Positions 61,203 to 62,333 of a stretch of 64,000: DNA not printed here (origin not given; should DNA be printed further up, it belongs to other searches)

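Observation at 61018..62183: Translationally coupled pair of uncharacterised genes convergent with mcrC, in the variable arm of the Immigration Control Region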

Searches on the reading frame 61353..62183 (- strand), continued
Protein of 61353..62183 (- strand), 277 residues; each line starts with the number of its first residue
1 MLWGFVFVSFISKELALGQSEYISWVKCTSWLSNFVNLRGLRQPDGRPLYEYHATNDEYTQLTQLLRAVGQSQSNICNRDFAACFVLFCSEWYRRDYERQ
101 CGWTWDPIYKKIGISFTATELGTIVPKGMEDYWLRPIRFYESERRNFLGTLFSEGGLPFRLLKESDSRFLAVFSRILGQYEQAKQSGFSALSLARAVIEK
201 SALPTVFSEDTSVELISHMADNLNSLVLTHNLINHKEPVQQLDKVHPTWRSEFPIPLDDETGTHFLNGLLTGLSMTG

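Call 65: find_encoding_contigs(protein=P0023, flank=3000, max_places=6)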
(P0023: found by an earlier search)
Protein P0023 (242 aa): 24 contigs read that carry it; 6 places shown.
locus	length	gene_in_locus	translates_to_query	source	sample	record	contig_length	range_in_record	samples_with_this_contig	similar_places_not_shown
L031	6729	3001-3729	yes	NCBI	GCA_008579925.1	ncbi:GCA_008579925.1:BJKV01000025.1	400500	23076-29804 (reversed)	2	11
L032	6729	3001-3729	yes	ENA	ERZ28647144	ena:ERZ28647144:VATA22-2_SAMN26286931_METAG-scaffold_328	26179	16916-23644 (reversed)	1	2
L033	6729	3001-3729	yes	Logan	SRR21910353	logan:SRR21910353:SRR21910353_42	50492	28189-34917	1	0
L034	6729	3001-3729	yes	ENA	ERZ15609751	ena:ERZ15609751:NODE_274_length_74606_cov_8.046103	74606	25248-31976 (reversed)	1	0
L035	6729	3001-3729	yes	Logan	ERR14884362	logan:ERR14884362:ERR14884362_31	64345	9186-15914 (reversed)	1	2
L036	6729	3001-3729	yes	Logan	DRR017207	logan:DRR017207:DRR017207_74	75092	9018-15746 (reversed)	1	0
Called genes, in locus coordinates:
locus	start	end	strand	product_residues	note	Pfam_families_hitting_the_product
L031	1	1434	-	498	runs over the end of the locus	PF04286:DUF445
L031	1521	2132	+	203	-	PF04754:Transposase_31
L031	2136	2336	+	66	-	PF27070:HTH_Rpn_C (weak)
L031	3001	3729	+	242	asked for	PF09369:MZB (weak)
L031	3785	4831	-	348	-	PF10117:McrBC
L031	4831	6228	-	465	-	PF12102:MrcB_N (weak), PF20720:nSTAND3 (faint), PF00004:AAA (weak), PF07728:AAA_5, PF13401:AAA_22 (weak), PF28529:McrB_lid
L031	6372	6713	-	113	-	PF08845:SymE_toxin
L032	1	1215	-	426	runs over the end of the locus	PF04286:DUF445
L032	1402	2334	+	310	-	PF04754:Transposase_31, PF27070:HTH_Rpn_C (weak)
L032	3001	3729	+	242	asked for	PF09369:MZB (weak)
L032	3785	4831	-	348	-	PF10117:McrBC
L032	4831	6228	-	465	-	PF12102:MrcB_N (weak), PF20720:nSTAND3 (faint), PF00004:AAA (weak), PF07728:AAA_5, PF13401:AAA_22 (weak), PF28529:McrB_lid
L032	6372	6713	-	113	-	PF08845:SymE_toxin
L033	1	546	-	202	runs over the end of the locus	PF04286:DUF445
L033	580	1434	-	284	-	PF04286:DUF445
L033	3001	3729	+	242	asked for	PF09369:MZB (weak)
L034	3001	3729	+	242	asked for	PF09369:MZB (weak)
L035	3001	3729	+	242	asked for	PF09369:MZB (weak)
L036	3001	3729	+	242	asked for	PF09369:MZB (weak)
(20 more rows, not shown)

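Call 66: find_encoding_contigs(protein=P0024, flank=3000, max_places=6)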
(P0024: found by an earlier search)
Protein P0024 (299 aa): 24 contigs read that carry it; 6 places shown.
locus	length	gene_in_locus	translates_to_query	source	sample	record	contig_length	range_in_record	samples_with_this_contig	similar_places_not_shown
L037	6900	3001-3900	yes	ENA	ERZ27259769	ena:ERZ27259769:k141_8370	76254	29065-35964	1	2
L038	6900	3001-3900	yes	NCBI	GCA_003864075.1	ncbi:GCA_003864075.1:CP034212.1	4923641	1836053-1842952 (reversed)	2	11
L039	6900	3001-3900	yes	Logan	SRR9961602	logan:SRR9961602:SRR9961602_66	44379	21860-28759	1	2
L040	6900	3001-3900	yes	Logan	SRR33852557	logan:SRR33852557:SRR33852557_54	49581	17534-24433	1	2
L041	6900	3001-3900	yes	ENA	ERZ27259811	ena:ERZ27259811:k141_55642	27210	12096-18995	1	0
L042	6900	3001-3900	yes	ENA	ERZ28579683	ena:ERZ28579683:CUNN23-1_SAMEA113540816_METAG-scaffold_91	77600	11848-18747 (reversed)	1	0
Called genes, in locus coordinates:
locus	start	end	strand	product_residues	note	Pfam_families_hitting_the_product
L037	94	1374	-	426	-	PF04286:DUF445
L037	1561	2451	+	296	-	PF04754:Transposase_31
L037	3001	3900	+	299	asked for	PF09369:MZB (weak)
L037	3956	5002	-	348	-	PF10117:McrBC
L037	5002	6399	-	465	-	PF12102:MrcB_N (weak), PF20720:nSTAND3 (weak), PF00004:AAA (weak), PF07728:AAA_5, PF13401:AAA_22 (faint), PF28529:McrB_lid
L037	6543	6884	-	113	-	PF08845:SymE_toxin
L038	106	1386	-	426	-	PF04286:DUF445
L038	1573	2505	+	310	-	PF04754:Transposase_31, PF27070:HTH_Rpn_C (weak)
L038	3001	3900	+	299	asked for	PF09369:MZB (weak)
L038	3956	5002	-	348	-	PF10117:McrBC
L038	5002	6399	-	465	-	PF12102:MrcB_N (weak), PF20720:nSTAND3 (weak), PF00004:AAA (weak), PF07728:AAA_5, PF13401:AAA_22 (faint), PF28529:McrB_lid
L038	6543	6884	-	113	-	PF08845:SymE_toxin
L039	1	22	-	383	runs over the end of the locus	PF06050:HGD-D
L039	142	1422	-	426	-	PF04286:DUF445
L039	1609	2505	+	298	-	PF04754:Transposase_31, PF27070:HTH_Rpn_C (weak)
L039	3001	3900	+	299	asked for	PF09369:MZB (weak)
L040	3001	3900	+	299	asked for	PF09369:MZB (weak)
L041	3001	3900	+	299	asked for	PF09369:MZB (weak)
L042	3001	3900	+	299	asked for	PF09369:MZB (weak)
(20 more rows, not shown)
